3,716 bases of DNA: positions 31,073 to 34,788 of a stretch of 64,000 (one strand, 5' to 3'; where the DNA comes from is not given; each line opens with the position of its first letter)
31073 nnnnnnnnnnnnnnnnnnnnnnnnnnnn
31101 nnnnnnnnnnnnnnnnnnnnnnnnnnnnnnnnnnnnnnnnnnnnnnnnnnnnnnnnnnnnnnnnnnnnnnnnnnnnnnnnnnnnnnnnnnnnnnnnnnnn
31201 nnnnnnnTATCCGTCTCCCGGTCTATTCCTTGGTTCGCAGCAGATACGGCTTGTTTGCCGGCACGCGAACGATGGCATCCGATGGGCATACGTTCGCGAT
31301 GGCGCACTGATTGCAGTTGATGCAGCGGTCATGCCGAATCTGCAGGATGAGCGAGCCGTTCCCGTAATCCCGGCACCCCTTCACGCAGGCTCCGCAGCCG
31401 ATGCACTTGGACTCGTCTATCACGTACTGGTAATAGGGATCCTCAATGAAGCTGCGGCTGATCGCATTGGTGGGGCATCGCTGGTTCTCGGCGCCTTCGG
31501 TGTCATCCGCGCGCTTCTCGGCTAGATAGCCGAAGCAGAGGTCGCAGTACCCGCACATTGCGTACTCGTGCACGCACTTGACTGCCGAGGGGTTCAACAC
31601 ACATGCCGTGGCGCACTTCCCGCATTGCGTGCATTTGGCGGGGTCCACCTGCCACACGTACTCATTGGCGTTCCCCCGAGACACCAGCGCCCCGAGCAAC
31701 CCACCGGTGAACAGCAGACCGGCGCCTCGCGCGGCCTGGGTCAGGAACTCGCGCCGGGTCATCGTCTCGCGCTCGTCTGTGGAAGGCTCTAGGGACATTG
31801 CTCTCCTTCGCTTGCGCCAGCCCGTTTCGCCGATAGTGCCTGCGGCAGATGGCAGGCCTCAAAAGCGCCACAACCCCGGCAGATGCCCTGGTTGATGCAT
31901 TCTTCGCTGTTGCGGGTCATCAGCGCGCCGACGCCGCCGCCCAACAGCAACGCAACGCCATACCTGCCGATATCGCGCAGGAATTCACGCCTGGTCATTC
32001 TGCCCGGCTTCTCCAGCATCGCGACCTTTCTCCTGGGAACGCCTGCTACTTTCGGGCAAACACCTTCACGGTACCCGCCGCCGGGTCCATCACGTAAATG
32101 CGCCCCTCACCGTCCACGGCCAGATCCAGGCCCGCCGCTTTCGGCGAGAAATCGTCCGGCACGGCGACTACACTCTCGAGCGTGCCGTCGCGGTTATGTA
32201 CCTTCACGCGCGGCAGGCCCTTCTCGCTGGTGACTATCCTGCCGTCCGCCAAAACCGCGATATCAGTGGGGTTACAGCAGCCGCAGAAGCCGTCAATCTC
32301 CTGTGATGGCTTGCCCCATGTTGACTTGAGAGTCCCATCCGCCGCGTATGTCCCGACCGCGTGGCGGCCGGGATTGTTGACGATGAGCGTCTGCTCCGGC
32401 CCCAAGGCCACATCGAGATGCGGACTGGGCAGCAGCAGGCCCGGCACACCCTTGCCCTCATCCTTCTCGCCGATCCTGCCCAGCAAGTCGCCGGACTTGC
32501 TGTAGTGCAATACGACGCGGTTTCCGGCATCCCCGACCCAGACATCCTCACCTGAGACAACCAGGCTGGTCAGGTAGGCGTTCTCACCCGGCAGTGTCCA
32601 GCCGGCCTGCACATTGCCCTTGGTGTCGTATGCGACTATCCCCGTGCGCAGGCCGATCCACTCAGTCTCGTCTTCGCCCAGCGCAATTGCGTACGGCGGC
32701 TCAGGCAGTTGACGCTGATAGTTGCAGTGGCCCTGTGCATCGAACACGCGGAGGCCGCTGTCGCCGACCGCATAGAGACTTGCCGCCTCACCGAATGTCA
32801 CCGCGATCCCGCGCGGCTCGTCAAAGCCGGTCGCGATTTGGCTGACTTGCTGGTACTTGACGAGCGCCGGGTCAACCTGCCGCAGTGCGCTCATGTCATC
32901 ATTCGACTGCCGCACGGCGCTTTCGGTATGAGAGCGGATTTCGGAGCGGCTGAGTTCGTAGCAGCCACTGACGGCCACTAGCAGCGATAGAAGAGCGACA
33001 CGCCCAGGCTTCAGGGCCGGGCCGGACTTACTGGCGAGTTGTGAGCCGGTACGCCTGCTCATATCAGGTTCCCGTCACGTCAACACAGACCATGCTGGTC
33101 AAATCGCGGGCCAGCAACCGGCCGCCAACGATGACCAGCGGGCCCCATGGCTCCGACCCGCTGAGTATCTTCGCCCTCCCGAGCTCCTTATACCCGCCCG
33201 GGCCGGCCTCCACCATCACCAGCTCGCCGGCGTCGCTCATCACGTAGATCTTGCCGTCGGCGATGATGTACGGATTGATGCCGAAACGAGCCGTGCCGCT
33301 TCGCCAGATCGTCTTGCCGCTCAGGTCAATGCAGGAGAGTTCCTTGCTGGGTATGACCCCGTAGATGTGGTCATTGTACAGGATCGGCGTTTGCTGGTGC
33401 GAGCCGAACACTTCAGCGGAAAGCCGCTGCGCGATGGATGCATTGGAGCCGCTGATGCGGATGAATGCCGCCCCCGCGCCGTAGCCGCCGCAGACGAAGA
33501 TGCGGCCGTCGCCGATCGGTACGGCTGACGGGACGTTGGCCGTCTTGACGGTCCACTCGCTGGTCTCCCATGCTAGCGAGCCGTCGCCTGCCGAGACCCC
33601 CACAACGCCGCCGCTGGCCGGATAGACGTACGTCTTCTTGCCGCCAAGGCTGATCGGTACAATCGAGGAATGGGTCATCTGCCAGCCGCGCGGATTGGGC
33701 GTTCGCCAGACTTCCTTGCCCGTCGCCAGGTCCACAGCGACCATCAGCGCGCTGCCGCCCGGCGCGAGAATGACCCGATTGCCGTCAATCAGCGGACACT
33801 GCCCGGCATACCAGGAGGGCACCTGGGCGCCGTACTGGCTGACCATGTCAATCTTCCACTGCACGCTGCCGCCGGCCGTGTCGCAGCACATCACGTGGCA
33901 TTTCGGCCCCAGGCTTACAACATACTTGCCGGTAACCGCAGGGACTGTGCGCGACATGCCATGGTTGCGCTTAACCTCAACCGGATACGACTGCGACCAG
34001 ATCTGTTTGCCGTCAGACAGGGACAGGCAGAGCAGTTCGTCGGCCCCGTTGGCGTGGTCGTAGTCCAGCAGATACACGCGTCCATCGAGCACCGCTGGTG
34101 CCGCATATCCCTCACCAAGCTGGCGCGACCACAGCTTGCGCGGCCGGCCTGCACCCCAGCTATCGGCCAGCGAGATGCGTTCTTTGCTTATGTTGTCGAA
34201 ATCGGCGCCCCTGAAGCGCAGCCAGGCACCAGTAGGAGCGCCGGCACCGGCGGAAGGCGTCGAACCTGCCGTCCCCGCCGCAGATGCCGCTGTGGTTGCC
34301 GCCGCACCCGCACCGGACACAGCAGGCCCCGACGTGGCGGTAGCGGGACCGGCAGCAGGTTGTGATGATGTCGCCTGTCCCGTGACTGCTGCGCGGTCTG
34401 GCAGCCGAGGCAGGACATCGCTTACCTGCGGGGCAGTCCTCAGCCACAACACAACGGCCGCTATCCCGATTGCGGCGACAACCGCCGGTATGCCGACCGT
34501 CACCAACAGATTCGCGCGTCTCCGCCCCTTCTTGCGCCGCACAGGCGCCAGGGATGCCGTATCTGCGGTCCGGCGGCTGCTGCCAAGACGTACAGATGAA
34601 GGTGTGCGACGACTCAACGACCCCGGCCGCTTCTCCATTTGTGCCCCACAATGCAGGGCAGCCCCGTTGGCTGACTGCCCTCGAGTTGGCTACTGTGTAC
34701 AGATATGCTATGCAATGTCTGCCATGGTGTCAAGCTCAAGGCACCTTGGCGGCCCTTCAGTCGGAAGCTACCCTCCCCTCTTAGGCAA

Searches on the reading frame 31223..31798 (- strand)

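Call 14: search_protein_families(library=pfam, proteins=[window:31223-31798:-], max_evalue=0.001)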
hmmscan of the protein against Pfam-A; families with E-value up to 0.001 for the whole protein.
window:31223-31798:- (191 aa): 8 families
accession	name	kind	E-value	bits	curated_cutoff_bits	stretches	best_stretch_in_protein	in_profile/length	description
PF00037.32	Fer4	-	3.2e-13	49.3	21.1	2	125-142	1-18/24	4Fe-4S binding domain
PF12837.12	Fer4_6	-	2.4e-11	43.4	25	2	126-142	3-19/24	4Fe-4S binding domain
PF12838.12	Fer4_7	-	1.1e-09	39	27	1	108-142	12-48/52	4Fe-4S dicluster domain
PF12797.12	Fer4_2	-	3.1e-09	36.6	24.5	1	126-142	4-20/22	4Fe-4S binding domain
PF14697.11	Fer4_21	-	2.1e-07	31.4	35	1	126-176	2-57/59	4Fe-4S dicluster domain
PF13187.11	Fer4_9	-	5.8e-06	26.7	27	0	45-66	22-47/52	4Fe-4S dicluster domain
PF13237.11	Fer4_10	-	1.3e-05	25.4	25.5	0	125-172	2-53/53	4Fe-4S dicluster domain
PF25160.1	LdpA_Fe-S-bd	-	2.3e-05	24.5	27.6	0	107-142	12-38/49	LdpA Fe-S cluster-binding domain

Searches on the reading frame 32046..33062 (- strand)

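Call 14: search_protein_families(library=pfam, proteins=[window:32046-33062:-], max_evalue=0.001)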
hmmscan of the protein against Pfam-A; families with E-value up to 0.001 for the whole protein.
window:32046-33062:- (338 aa): 2 families
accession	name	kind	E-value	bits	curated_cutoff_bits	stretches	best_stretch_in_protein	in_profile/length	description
PF01436.27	NHL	-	2.8e-06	27.5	20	0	263-280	2-19/28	NHL repeat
PF13449.12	Phytase-like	-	3.6e-05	24.3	27.6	0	268-310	73-115/284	Esterase-like activity of phytase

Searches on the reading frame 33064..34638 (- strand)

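Call 14: search_protein_families(library=pfam, proteins=[window:33064-34638:-], max_evalue=0.001)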
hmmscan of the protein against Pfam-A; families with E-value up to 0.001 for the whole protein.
window:33064-34638:- (524 aa): 2 families
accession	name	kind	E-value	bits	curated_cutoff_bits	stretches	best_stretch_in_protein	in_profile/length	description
PF13360.13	PQQ_2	-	3.7e-29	102.5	27.6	1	204-446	7-232/233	Outer membrane protein assembly factor BamB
PF13570.13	Beta-prop_ACSF4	-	4.5e-08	33.3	133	1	200-482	29-293/329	Beta-alanine-activating enzyme, beta-propeller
